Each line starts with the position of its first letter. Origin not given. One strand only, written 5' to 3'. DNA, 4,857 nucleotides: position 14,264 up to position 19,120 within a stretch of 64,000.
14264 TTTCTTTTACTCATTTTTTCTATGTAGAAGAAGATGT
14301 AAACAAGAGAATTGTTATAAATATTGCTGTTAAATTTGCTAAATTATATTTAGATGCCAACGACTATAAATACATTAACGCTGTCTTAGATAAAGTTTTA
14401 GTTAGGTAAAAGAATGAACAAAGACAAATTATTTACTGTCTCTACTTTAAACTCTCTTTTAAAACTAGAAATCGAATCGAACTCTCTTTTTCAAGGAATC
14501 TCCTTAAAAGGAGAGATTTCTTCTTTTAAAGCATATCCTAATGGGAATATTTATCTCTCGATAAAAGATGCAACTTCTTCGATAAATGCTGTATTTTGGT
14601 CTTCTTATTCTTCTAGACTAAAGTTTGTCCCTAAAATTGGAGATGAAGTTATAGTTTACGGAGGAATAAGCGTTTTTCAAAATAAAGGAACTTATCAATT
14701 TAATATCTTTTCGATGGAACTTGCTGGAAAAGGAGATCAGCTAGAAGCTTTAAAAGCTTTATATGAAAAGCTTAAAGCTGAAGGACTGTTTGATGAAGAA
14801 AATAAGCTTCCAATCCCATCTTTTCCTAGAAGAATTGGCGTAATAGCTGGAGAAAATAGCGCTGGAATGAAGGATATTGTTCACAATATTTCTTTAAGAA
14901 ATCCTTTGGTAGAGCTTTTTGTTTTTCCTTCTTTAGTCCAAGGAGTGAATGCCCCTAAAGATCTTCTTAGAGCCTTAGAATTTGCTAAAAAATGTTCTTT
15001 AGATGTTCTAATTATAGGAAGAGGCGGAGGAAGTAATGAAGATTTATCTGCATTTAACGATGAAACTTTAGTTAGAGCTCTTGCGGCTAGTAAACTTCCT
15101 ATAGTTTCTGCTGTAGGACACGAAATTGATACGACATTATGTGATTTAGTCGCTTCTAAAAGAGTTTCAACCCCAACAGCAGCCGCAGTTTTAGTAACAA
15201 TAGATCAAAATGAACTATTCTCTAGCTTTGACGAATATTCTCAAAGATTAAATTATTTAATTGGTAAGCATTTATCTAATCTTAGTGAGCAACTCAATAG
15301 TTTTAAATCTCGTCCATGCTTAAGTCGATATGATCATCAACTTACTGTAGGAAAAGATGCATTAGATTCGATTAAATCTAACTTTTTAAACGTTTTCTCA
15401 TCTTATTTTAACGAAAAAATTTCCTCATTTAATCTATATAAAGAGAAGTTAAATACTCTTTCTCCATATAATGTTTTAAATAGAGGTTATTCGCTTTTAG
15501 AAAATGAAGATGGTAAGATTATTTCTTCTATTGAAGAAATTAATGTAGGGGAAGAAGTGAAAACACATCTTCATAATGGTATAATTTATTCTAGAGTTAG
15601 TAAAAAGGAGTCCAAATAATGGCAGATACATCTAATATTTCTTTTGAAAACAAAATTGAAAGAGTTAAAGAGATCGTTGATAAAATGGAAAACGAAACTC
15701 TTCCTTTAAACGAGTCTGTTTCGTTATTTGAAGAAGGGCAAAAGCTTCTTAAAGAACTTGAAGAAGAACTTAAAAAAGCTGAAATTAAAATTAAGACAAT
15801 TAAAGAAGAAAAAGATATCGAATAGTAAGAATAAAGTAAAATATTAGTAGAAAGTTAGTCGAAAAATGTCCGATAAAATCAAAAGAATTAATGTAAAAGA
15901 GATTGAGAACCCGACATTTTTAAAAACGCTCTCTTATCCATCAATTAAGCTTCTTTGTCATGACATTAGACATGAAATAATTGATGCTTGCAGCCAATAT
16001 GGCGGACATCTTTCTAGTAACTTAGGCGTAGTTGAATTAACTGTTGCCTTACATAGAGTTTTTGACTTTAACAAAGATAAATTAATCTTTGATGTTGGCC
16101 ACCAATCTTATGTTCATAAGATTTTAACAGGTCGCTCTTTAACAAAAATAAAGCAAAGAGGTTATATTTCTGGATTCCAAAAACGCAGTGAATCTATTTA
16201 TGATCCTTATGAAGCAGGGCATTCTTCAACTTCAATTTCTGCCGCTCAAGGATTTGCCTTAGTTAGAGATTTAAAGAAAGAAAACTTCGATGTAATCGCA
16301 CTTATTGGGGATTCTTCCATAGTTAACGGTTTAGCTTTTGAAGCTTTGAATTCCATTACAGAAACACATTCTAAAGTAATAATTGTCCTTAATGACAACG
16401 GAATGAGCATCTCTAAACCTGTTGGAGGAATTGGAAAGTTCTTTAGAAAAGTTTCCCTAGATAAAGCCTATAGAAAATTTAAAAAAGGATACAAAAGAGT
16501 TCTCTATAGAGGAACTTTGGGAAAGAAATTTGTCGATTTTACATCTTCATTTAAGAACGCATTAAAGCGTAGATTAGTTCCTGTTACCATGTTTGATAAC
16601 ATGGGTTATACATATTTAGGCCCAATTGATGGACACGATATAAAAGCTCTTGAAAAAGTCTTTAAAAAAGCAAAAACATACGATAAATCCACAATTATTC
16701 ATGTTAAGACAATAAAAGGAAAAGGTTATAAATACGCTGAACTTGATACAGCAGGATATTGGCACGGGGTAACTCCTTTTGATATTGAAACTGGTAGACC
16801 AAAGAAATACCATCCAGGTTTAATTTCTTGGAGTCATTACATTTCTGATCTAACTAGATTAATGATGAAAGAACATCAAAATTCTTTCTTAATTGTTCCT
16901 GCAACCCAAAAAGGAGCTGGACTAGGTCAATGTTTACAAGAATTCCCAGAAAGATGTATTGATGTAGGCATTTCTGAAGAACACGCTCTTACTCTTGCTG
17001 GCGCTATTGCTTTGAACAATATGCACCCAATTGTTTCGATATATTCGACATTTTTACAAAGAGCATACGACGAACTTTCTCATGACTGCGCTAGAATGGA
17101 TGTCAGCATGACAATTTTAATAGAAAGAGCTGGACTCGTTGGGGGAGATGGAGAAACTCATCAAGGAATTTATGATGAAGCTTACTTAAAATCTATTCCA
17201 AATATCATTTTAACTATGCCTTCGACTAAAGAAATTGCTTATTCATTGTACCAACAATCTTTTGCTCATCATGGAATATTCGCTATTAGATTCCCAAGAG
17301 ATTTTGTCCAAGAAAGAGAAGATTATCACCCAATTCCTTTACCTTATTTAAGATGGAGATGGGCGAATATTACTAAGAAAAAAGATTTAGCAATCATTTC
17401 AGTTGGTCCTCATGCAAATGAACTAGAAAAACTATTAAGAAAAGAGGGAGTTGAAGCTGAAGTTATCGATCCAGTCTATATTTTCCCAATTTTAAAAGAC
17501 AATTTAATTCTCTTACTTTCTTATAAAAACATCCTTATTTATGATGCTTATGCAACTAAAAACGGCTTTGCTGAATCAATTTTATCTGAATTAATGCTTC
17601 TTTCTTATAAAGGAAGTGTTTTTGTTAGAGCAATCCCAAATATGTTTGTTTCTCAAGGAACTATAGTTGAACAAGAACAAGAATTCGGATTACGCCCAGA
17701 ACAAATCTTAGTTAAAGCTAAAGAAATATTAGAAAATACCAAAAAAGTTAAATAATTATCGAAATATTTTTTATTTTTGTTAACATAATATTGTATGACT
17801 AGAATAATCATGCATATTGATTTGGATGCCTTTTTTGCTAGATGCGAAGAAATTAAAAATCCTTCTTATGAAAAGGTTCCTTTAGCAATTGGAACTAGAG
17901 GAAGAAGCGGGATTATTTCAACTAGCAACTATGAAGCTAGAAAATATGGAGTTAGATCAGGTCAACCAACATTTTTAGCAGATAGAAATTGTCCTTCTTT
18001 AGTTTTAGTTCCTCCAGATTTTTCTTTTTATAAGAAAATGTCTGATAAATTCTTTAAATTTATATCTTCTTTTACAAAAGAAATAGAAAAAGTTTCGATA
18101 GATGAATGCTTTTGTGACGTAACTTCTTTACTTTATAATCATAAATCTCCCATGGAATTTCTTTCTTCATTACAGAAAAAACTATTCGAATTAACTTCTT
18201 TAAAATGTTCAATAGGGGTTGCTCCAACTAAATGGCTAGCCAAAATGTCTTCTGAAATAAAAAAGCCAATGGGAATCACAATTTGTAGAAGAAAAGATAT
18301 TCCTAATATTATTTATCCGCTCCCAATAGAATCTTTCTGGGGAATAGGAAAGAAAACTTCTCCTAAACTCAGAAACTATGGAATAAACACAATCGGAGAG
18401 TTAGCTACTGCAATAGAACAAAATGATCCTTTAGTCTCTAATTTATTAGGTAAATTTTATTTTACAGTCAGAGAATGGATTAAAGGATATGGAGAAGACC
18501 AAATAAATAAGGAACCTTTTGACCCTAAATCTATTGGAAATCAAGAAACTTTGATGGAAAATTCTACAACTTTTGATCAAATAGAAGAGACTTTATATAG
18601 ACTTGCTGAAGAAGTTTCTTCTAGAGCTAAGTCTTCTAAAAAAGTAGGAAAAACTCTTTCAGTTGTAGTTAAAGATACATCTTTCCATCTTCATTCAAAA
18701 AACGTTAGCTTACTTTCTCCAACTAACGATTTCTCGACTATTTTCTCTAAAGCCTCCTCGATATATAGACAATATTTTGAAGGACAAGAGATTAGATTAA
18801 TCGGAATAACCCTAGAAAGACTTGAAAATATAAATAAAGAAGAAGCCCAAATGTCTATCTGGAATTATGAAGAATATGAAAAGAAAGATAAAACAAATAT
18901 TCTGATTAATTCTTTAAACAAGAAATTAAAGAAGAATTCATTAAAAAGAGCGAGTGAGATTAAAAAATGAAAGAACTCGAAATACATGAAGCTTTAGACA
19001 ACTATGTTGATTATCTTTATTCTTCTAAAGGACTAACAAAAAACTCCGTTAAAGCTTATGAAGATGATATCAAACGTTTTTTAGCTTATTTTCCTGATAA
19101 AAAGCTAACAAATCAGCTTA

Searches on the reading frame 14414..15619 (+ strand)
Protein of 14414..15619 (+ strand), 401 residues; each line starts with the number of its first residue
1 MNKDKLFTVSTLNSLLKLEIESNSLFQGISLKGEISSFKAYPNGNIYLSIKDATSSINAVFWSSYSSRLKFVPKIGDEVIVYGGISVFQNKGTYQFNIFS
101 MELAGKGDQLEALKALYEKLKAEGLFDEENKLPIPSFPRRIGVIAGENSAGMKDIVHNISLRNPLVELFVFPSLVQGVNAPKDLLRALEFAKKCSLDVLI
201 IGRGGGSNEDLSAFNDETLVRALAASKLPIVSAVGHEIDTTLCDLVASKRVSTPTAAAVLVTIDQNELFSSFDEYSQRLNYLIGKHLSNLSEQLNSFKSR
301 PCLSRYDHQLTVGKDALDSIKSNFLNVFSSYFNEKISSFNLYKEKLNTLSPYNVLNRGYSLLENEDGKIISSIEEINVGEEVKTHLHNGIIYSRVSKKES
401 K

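Call 72: search_protein_families(library=pfam, proteins=[window:14414-15619:+], max_evalue=0.00001)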
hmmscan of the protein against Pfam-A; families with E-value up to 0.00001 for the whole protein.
window:14414-15619:+ (401 aa): 3 families
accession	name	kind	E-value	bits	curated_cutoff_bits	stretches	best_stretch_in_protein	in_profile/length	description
PF02601.20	Exonuc_VII_L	-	4e-79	266.8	35.9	2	125-324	1-199/315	Exonuclease VII, large subunit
PF13742.12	tRNA_anti_2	-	5.2e-21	75.1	27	1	7-102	1-95/95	OB-fold nucleic acid binding domain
PF01336.31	tRNA_anti-codon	-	1.6e-09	38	27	1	30-103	2-74/75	OB-fold nucleic acid binding domain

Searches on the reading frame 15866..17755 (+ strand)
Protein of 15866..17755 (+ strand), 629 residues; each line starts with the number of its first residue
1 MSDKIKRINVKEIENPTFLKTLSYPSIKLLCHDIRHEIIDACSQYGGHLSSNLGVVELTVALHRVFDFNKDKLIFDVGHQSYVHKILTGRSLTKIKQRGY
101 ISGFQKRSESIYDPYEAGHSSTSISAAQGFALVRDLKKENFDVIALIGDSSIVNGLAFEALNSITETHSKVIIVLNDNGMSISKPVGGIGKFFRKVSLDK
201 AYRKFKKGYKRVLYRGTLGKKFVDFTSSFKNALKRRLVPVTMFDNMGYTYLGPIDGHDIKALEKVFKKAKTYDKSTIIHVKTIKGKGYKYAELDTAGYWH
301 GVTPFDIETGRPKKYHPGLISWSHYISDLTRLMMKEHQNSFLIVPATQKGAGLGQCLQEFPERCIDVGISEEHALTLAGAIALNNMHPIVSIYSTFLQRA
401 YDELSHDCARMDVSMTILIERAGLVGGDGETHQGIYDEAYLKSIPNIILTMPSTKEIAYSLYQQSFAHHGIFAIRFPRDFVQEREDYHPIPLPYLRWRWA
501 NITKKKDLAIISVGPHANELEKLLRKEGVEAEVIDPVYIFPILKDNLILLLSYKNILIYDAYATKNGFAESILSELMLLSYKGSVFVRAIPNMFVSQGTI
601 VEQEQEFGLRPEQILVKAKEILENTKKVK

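Call 72: search_protein_families(library=pfam, proteins=[window:15866-17755:+], max_evalue=0.00001)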
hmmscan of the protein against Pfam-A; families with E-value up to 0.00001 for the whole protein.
window:15866-17755:+ (629 aa): 3 families
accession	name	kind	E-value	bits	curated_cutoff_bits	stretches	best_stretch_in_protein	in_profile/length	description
PF13292.11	DXP_synthase_N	-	1.2e-101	340.1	21.2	1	11-282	2-274/274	1-deoxy-D-xylulose-5-phosphate synthase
PF02779.29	Transket_pyr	-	2.3e-30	106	27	1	320-479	3-170/174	Transketolase, pyrimidine binding domain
PF02780.25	Transketolase_C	-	1.9e-08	34.7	25.9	1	503-614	7-124/124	Transketolase, C-terminal domain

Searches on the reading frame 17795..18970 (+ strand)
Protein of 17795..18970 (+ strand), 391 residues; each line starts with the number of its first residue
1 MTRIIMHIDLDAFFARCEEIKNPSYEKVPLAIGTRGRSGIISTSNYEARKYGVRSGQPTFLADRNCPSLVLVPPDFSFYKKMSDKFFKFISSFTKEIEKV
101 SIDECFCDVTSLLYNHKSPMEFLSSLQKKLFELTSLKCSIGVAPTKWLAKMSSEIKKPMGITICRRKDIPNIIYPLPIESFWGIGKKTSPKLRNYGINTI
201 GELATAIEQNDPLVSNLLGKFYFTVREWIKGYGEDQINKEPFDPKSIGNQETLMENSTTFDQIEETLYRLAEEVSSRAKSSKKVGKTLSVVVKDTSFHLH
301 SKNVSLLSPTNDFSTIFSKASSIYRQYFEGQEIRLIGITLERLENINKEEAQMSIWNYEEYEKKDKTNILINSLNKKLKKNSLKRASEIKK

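Call 72: search_protein_families(library=pfam, proteins=[window:17795-18970:+], max_evalue=0.00001)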
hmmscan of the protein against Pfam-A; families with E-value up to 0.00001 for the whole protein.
window:17795-18970:+ (391 aa): 3 families
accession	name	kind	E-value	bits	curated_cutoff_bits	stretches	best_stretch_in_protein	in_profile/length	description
PF00817.25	IMS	-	2.1e-49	167.7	23.2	1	8-154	1-148/148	impB/mucB/samB family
PF11799.13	IMS_C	-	1.8e-22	80.2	20.7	1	244-354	1-108/109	impB/mucB/samB family C-terminal domain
PF11798.14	IMS_HHH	-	1.5e-09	38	24.4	1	167-197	2-32/32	IMS family HHH motif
